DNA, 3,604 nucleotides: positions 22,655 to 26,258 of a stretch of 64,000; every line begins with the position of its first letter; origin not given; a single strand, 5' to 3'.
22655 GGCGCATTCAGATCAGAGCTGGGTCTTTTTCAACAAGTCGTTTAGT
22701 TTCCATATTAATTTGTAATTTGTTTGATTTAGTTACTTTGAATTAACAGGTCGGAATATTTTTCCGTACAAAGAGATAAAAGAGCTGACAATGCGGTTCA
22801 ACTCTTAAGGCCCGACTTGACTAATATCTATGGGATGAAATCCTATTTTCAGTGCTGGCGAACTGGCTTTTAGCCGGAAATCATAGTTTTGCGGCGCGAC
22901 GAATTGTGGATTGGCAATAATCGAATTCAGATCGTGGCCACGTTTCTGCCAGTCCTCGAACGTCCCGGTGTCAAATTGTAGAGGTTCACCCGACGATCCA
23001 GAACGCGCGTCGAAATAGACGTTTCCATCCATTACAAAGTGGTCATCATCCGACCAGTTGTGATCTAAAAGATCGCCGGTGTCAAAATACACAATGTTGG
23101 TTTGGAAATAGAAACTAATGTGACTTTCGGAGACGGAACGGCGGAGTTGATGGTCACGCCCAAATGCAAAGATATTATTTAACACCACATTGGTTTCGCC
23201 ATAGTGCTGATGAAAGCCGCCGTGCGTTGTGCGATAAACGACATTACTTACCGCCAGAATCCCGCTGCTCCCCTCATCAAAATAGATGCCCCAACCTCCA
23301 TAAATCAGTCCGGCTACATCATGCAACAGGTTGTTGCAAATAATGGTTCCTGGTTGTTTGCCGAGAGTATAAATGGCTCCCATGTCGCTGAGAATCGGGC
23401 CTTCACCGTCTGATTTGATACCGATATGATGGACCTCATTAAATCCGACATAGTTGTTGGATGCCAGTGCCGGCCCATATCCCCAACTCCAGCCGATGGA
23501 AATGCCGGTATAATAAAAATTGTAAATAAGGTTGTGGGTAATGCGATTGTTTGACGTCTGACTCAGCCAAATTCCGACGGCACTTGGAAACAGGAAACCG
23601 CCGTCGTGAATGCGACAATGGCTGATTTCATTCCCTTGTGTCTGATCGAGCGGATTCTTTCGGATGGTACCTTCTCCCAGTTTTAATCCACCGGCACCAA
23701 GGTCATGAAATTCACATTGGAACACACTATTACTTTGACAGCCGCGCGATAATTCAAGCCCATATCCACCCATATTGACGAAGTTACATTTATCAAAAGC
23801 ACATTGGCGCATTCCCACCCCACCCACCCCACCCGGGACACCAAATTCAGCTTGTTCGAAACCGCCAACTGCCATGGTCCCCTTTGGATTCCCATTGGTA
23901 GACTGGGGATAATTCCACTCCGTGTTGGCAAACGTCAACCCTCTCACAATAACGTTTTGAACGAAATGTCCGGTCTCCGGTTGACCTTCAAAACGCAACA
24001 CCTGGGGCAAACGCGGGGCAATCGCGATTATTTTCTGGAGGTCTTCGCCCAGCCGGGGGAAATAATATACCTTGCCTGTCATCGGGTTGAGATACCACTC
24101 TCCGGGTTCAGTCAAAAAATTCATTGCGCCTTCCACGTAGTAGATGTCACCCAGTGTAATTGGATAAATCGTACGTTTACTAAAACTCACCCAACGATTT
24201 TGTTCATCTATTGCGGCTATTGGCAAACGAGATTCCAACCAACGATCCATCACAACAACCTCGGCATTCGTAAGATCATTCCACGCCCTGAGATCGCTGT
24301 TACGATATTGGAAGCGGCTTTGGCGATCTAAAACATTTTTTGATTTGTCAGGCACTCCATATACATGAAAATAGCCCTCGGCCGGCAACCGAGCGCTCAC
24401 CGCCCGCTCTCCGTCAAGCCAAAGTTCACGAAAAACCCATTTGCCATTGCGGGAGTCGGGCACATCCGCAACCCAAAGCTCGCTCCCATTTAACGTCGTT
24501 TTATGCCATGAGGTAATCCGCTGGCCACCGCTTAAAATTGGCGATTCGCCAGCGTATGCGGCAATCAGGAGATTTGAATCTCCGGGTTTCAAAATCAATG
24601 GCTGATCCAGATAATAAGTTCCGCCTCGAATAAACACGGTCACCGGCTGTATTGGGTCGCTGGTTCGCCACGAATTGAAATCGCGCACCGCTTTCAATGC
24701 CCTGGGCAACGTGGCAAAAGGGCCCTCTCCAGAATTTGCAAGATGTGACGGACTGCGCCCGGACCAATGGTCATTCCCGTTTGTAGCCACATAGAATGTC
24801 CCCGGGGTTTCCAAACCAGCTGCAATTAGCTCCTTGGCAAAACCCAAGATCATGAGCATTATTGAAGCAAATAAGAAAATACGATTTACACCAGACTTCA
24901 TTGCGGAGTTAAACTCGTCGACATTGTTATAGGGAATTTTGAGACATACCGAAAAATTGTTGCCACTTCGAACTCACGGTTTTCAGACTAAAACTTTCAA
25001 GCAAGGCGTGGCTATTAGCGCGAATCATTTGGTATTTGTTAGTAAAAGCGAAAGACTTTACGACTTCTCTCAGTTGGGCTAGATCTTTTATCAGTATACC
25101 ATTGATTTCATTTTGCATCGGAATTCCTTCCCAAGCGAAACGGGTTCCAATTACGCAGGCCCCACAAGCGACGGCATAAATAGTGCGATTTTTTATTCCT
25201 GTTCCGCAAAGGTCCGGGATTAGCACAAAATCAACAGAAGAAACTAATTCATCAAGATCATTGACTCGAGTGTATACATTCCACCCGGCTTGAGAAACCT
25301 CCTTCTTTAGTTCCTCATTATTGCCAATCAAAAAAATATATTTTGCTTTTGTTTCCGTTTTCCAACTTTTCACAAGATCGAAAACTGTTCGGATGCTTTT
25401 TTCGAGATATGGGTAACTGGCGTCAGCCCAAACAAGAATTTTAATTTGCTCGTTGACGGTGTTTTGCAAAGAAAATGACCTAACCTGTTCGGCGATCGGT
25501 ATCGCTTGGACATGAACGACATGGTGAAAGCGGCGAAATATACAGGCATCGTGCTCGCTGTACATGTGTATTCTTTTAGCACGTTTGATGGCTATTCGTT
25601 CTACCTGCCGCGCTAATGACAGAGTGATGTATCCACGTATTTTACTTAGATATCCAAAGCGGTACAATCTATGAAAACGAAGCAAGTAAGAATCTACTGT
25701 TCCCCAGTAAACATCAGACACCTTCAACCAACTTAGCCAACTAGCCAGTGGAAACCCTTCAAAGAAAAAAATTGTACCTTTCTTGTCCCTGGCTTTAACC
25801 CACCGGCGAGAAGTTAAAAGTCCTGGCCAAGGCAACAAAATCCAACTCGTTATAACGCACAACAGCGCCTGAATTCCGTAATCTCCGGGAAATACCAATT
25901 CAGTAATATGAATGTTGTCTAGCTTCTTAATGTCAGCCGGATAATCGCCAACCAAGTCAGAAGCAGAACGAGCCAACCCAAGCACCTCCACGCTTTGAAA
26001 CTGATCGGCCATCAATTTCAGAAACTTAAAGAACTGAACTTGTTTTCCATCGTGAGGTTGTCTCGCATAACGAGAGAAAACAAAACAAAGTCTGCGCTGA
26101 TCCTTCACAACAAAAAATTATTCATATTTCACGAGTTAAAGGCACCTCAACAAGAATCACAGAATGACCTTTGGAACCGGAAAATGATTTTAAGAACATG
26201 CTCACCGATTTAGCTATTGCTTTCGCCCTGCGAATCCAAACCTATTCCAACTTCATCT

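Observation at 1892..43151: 41.2-kb integrative island at tRNA-Leu(CAA), bounded by a perfect 25-bp direct repeat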

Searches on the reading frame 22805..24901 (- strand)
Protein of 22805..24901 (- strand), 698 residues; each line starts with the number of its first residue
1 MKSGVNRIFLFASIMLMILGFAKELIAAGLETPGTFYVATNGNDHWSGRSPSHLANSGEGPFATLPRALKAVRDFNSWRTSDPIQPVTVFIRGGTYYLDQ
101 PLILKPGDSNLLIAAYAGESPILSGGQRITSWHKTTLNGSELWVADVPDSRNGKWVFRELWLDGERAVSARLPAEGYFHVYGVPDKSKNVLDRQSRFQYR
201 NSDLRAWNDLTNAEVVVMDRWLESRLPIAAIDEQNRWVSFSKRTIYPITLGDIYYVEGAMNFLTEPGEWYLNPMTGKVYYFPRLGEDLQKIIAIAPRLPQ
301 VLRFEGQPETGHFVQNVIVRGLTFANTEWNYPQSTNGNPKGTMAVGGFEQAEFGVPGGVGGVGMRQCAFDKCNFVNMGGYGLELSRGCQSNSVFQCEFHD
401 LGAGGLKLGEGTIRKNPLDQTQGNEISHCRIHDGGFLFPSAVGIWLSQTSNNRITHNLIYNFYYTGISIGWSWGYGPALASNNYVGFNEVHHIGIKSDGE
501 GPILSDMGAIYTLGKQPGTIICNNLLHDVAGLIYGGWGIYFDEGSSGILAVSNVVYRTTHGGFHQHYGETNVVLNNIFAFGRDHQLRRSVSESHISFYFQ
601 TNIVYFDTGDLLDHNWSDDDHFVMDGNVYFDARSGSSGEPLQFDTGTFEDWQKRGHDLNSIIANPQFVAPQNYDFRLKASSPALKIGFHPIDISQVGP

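Call 10: search_protein_families(library=pfam, proteins=[window:22805-24901:-])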
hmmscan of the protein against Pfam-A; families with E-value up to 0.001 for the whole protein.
window:22805-24901:- (698 aa): 3 families
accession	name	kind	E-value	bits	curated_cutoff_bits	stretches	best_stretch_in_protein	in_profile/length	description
PF13229.12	Beta_helix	-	1.1e-14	54.8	25.9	1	366-489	10-114/158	Right handed beta helix region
PF21231.2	GH141_M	-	8.3e-13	48.9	27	2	254-283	127-156/156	GH141 insertion domain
PF05048.19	NosD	-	0.00029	20.8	23.6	0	413-470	95-157/212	Periplasmic copper-binding protein (NosD)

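Call 59: search_protein_families(library=ncbifam, max_evalue=0.001, proteins=[window:22805-24901:-])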
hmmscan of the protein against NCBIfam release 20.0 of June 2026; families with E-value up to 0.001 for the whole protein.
window:22805-24901:- (698 aa): 1 family
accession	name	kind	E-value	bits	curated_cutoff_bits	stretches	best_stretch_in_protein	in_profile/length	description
TIGR03804.1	para_beta_helix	repeat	0.00016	21.2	19.45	0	443-470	1-27/44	parallel beta-helix repeat protein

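Call 81: search_protein_families(library=phrogs, max_evalue=0.001, proteins=[window:22805-24901:-])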
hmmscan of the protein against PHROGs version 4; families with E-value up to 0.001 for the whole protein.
window:22805-24901:- (698 aa): 0 families

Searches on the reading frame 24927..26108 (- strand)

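Call 10: search_protein_families(library=pfam, proteins=[window:24927-26108:-])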
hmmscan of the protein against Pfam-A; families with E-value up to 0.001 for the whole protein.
window:24927-26108:- (393 aa): 1 family
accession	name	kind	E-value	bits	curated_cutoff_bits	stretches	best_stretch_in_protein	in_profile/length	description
PF13692.12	Glyco_trans_1_4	-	4.1e-07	30.8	27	1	256-347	34-133/142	Glycosyl transferases group 1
